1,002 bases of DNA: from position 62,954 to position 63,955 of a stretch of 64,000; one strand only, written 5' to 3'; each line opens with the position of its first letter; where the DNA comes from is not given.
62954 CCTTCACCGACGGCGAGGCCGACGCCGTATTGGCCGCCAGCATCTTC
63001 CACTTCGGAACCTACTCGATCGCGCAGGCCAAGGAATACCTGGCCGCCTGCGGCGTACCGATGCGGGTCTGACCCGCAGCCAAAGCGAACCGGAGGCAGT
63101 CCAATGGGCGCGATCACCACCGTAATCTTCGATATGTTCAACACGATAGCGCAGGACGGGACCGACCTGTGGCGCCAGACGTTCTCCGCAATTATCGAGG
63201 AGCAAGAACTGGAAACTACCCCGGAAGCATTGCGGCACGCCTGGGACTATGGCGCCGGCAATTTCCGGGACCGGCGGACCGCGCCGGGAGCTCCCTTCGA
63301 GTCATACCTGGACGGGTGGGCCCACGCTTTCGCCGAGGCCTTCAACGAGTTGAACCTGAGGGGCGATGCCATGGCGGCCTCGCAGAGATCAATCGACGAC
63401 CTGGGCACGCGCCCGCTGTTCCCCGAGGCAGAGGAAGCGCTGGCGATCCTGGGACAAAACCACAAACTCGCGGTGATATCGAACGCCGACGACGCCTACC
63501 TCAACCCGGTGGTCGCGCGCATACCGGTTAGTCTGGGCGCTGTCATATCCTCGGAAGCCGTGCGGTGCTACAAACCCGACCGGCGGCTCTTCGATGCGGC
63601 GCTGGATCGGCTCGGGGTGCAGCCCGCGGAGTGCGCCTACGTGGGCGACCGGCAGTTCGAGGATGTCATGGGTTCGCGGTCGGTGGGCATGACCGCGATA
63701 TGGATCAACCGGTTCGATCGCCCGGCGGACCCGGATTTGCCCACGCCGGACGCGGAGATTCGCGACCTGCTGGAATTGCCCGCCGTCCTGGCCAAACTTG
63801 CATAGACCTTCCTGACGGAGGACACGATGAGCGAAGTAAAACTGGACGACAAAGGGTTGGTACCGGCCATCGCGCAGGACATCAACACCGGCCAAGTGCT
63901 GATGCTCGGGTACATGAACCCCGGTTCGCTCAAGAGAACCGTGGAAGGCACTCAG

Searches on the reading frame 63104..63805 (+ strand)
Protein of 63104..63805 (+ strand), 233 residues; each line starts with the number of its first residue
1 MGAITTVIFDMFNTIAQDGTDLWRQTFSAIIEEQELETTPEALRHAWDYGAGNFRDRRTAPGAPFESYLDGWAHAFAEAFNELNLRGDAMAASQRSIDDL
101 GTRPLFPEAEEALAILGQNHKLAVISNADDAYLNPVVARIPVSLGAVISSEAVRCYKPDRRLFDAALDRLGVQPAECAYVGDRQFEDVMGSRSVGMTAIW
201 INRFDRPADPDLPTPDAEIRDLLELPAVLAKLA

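Call 37: search_protein_families(library=pfam, proteins=[window:63104-63805:+], max_evalue=0.00001)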
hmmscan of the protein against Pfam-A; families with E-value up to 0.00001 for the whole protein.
window:63104-63805:+ (233 aa): 3 families
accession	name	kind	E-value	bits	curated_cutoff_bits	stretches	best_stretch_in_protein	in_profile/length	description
PF00702.32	Hydrolase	-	2.4e-19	70.9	26.4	1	4-195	1-191/191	haloacid dehalogenase-like hydrolase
PF13419.12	HAD_2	-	6.6e-16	59.4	23.8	1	7-201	1-178/178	Haloacid dehalogenase-like hydrolase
PF13242.12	Hydrolase_like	-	6.7e-08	32.8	22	1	155-202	2-49/75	HAD-hyrolase-like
